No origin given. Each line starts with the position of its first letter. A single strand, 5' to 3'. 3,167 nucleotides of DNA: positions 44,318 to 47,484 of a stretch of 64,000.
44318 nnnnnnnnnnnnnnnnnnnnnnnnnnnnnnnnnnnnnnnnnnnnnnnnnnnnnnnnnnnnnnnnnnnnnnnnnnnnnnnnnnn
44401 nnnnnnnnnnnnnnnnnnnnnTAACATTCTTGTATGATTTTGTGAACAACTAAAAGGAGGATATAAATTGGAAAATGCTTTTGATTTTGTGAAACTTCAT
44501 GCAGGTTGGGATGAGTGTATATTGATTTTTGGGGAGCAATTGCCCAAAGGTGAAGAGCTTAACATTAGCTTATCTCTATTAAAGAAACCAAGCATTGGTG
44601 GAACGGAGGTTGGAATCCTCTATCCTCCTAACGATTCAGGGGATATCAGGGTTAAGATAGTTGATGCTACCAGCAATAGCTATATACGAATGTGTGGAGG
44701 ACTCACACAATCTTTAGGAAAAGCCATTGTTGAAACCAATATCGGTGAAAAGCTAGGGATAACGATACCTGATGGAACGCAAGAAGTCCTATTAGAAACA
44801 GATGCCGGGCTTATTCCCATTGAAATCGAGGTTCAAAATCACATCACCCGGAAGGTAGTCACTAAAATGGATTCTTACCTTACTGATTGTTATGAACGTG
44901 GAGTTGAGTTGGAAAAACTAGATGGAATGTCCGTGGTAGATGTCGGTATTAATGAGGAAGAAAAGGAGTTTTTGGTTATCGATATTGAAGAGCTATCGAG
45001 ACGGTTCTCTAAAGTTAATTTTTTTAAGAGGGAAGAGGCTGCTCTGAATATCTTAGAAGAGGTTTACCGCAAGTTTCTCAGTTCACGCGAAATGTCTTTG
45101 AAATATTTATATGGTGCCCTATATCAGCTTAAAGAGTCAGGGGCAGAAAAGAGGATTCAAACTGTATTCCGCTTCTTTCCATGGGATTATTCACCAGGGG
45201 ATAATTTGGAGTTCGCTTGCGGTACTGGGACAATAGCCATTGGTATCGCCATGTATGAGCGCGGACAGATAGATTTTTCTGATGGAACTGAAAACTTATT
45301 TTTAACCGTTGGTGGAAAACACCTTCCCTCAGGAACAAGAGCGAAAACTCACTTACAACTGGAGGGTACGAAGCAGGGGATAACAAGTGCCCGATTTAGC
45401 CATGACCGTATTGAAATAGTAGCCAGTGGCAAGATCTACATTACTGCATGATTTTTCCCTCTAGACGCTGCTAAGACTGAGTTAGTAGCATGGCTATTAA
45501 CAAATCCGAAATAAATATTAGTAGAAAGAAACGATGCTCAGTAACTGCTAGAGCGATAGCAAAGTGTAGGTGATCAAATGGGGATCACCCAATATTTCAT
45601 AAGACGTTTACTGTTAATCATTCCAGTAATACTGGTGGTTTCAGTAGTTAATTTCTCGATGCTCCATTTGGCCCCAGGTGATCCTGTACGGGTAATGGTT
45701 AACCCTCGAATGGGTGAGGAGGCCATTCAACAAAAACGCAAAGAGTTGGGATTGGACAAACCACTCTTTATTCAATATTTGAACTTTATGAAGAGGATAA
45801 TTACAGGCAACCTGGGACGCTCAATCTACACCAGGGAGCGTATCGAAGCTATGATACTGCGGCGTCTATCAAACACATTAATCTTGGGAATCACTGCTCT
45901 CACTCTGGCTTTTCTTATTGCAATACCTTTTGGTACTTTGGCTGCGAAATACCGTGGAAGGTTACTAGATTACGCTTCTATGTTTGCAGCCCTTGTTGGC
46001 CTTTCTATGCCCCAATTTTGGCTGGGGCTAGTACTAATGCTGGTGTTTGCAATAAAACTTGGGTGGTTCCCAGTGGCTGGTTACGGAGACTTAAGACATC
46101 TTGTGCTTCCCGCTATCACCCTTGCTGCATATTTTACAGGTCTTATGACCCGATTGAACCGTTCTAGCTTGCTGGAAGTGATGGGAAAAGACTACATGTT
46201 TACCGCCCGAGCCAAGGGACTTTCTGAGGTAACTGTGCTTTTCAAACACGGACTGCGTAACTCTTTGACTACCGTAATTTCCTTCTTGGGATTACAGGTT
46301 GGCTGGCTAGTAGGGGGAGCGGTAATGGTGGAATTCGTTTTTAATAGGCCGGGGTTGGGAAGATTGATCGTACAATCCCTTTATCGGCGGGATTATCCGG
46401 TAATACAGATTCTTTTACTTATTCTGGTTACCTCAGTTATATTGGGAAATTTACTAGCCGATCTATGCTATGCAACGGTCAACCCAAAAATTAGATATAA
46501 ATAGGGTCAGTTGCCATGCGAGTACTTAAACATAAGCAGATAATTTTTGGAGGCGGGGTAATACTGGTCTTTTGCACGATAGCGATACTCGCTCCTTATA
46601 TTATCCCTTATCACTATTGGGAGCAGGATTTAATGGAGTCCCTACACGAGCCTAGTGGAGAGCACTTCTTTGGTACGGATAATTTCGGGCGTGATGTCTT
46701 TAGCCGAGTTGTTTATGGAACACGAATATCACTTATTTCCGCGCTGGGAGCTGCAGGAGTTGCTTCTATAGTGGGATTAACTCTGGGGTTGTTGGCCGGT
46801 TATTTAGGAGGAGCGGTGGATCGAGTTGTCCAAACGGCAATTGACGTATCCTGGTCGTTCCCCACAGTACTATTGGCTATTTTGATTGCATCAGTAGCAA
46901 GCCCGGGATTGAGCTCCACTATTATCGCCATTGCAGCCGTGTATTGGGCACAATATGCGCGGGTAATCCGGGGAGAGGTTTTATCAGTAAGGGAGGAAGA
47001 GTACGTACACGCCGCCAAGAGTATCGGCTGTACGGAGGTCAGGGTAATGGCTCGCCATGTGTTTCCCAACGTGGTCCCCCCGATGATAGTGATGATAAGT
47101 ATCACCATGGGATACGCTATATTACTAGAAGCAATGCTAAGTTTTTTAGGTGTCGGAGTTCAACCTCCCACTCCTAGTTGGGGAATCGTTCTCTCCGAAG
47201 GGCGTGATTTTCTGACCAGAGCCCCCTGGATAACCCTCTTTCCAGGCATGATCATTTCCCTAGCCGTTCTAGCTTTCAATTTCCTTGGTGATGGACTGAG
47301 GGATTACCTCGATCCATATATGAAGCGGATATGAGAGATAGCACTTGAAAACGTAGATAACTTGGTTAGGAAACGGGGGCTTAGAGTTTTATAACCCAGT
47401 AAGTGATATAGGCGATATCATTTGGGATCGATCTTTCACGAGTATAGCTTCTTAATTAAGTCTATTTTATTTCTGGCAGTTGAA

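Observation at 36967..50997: Candidate uncharacterised nitrogen-compound catabolic island (orphan MttB homolog, DapF-like epimerase, isochorismatase-like amidase, carbamoyltransferase, carbamate kinase, class-III aminotransferase, opine/peptide-type ABC parts)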

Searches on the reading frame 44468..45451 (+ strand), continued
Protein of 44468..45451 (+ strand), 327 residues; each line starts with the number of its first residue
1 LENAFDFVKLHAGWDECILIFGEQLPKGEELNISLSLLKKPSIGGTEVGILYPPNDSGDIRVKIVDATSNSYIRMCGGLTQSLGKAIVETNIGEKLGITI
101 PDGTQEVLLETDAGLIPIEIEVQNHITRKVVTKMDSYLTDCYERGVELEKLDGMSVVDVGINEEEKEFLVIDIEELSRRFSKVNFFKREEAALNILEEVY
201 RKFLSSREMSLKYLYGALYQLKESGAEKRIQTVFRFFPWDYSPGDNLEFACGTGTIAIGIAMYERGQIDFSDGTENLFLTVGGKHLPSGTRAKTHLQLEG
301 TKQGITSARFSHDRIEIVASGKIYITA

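Call 67: find_encoding_contigs(protein=P0131, flank=10000, max_places=1)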
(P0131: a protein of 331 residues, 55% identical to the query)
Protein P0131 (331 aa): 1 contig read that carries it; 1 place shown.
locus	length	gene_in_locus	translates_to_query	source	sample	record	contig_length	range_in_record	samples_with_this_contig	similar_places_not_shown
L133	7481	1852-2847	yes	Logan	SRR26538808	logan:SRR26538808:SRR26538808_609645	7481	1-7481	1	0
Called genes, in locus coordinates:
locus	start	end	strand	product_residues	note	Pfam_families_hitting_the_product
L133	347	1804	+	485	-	PF06253:MTTB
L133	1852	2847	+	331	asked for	-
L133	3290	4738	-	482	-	PF06253:MTTB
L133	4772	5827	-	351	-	PF02653:BPD_transp_2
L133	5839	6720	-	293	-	PF02653:BPD_transp_2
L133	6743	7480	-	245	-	?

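Call 92: search_protein_representatives(alignment_id=A1)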
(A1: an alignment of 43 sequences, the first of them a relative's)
Query: 43 sequences, 316 profile positions. Proteins with E-value up to 0.001 (for the whole library): 164; up to 1e-10: 95; up to 1e-30: 72. The best 150 are listed.
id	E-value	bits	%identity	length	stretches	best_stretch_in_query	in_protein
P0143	5.4e-131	452.9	-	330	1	1-315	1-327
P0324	6.7e-125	432.8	-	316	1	1-314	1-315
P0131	1.8e-124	431.4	-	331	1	1-314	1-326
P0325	2.6e-118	411.2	-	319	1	2-314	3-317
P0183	2.5e-116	404.7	-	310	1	2-314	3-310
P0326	7.1e-116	403.2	-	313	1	1-314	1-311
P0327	6.0e-112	390.3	-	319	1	3-315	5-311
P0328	2.6e-104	365.2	-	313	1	3-314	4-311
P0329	1.4e-103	362.8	-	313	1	2-314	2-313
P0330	5.6e-102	357.5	-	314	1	3-314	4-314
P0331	3.3e-98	345.1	-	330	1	4-314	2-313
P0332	1.6e-96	339.6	-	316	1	3-314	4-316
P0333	3.4e-96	338.5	-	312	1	3-314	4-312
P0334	1.6e-95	336.3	-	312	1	4-314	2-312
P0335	3.1e-95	335.4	-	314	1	2-313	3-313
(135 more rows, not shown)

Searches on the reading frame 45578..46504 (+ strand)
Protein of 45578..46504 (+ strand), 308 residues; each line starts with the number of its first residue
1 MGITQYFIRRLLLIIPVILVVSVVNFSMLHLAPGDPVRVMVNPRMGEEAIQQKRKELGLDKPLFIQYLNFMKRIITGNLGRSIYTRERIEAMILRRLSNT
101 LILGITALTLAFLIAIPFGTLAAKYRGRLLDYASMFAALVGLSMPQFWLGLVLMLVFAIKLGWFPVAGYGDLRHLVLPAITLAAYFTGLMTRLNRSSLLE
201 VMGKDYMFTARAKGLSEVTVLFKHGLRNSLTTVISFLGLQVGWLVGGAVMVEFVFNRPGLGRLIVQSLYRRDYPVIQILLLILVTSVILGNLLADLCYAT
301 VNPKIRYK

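Call 5: search_protein_families(library=pfam, proteins=[window:45578-46504:+])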
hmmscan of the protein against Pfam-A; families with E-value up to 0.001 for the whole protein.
window:45578-46504:+ (308 aa): 2 families
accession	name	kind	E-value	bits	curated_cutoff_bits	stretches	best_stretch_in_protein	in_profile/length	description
PF00528.27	BPD_transp_1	-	9.9e-41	139.9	26.4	1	115-306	1-183/184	Binding-protein-dependent transport system inner membrane component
PF19300.4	BPD_transp_1_N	-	2.9e-13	50.4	23.8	1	4-78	2-76/114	Binding-prot-dependent transport system membrane comp, N-term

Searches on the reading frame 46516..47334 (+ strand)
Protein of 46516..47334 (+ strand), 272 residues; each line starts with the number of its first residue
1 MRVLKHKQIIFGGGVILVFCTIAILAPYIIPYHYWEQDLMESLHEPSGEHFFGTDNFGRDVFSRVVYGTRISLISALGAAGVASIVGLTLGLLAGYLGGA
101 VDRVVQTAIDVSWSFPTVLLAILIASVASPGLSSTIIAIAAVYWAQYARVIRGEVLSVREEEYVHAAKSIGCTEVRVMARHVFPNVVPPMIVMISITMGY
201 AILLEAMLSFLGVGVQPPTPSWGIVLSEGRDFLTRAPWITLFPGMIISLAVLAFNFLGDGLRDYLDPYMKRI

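Call 5: search_protein_families(library=pfam, proteins=[window:46516-47334:+])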
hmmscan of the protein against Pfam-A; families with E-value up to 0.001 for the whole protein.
window:46516-47334:+ (272 aa): 2 families
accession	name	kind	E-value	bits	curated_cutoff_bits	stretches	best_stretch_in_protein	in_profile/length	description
PF00528.27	BPD_transp_1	-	3.1e-34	118.8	26.4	1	87-270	1-183/184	Binding-protein-dependent transport system inner membrane component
PF12911.12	OppC_N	-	4.4e-07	30.1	23.9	1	2-44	9-51/53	N-terminal TM domain of oligopeptide transport permease C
